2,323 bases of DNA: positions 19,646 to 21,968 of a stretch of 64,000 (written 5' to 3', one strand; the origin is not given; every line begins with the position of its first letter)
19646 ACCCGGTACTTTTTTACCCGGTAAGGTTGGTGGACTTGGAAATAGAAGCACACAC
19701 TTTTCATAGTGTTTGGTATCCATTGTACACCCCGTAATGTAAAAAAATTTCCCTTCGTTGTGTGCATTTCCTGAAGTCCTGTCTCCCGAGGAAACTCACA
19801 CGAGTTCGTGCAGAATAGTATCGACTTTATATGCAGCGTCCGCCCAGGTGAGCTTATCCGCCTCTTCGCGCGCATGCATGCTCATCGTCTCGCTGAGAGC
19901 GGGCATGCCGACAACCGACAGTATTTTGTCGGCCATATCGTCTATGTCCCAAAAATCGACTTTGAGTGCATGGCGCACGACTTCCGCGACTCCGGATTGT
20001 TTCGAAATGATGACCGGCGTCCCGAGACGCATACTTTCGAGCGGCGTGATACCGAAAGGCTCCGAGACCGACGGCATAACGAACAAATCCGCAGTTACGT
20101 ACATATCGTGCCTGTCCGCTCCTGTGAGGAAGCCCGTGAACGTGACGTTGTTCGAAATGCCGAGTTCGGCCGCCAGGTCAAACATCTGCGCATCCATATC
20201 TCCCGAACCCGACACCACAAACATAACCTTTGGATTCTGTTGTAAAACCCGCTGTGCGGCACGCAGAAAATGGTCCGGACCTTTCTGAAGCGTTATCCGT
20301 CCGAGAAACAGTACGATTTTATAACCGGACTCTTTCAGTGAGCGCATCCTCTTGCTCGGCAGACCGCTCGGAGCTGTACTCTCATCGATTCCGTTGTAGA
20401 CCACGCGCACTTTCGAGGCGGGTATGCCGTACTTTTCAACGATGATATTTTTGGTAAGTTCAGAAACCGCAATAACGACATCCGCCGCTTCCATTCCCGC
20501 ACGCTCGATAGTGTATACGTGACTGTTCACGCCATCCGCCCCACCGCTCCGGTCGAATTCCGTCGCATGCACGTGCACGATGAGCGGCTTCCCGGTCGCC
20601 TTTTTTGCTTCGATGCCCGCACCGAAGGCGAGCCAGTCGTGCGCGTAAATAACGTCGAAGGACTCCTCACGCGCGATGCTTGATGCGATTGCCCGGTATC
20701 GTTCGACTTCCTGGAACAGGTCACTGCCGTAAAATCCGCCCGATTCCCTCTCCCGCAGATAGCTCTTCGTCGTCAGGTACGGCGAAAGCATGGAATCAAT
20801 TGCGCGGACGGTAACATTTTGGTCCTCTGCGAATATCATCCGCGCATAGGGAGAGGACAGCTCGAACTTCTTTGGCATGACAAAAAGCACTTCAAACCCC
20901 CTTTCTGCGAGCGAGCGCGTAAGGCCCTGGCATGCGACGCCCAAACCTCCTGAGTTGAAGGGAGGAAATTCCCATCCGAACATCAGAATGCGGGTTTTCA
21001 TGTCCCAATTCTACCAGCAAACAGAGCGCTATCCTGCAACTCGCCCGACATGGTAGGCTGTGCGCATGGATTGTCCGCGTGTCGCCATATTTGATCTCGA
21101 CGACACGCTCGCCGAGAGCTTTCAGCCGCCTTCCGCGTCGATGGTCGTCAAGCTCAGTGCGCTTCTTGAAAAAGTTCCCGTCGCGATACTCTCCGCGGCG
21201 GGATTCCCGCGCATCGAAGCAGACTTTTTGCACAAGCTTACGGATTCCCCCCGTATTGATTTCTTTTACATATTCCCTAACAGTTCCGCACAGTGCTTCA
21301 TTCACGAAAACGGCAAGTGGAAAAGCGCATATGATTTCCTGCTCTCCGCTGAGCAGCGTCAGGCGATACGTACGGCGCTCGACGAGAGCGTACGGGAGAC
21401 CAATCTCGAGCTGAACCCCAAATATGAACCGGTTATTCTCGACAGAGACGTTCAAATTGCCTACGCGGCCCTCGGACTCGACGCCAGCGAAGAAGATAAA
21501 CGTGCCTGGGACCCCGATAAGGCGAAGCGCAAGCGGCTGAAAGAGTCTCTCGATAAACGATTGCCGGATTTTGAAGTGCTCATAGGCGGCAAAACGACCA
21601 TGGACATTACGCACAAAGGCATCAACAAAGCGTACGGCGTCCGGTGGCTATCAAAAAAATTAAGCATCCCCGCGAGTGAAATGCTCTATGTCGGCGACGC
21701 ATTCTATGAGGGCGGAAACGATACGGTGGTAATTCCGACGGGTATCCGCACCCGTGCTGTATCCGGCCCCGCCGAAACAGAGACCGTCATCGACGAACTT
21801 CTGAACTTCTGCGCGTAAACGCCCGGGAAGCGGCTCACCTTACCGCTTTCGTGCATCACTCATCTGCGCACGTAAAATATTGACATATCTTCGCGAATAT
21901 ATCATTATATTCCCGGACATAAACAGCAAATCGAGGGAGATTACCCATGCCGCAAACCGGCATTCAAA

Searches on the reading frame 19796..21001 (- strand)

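Call 44: search_protein_families(library=pfam, proteins=[window:19796-21001:-], max_evalue=0.001)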
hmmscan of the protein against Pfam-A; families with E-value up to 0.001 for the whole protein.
window:19796-21001:- (401 aa): 8 families
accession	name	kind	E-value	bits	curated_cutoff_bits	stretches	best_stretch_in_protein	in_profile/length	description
PF00534.26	Glycos_transf_1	-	7.9e-38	130.1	26.4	1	220-379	8-171/172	Glycosyl transferases group 1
PF13692.12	Glyco_trans_1_4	-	1.9e-29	103.2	27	1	228-363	2-139/142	Glycosyl transferases group 1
PF13439.12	Glyco_transf_4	-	7.9e-25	88.3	28.5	1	18-207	2-168/170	Glycosyltransferase Family 4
PF20706.3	GT4-conflict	-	3.2e-21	76.2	26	1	141-391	112-352/385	Family 4 Glycosyltransferase in conflict systems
PF13579.12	Glyco_trans_4_4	-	7.5e-21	75.6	29.7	1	18-204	1-158/158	Glycosyl transferase 4-like domain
PF08323.17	Glyco_transf_5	-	9.1e-17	62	22.7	1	4-191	1-228/239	Starch synthase catalytic domain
PF00982.27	Glyco_transf_20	-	0.00015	21.1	32.5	0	299-373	367-446/473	Glycosyltransferase family 20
PF05693.19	Glycogen_syn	-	0.00021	20.5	27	0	292-341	458-507/639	Glycogen synthase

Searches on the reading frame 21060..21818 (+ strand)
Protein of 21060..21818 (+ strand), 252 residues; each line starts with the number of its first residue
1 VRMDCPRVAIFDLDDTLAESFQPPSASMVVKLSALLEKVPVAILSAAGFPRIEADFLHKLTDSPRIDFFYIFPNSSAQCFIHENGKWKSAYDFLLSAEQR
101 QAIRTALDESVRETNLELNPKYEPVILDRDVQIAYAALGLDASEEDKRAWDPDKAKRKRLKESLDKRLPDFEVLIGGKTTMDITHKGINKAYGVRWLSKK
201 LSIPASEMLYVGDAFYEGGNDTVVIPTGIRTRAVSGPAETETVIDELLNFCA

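Call 44: search_protein_families(library=pfam, proteins=[window:21060-21818:+], max_evalue=0.001)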
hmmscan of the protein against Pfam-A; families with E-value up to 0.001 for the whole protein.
window:21060-21818:+ (252 aa): 3 families
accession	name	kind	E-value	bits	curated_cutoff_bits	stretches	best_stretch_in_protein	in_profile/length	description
PF03332.19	PMM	-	2.4e-07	31.2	22.4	1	114-249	82-220/221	Eukaryotic phosphomannomutase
PF08282.18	Hydrolase_3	-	3e-07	30.9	20.9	1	152-214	149-212/255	haloacid dehalogenase-like hydrolase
PF05116.19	S6PP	-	2.2e-06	27.9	20.3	1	152-234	126-206/247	Sucrose-6F-phosphate phosphohydrolase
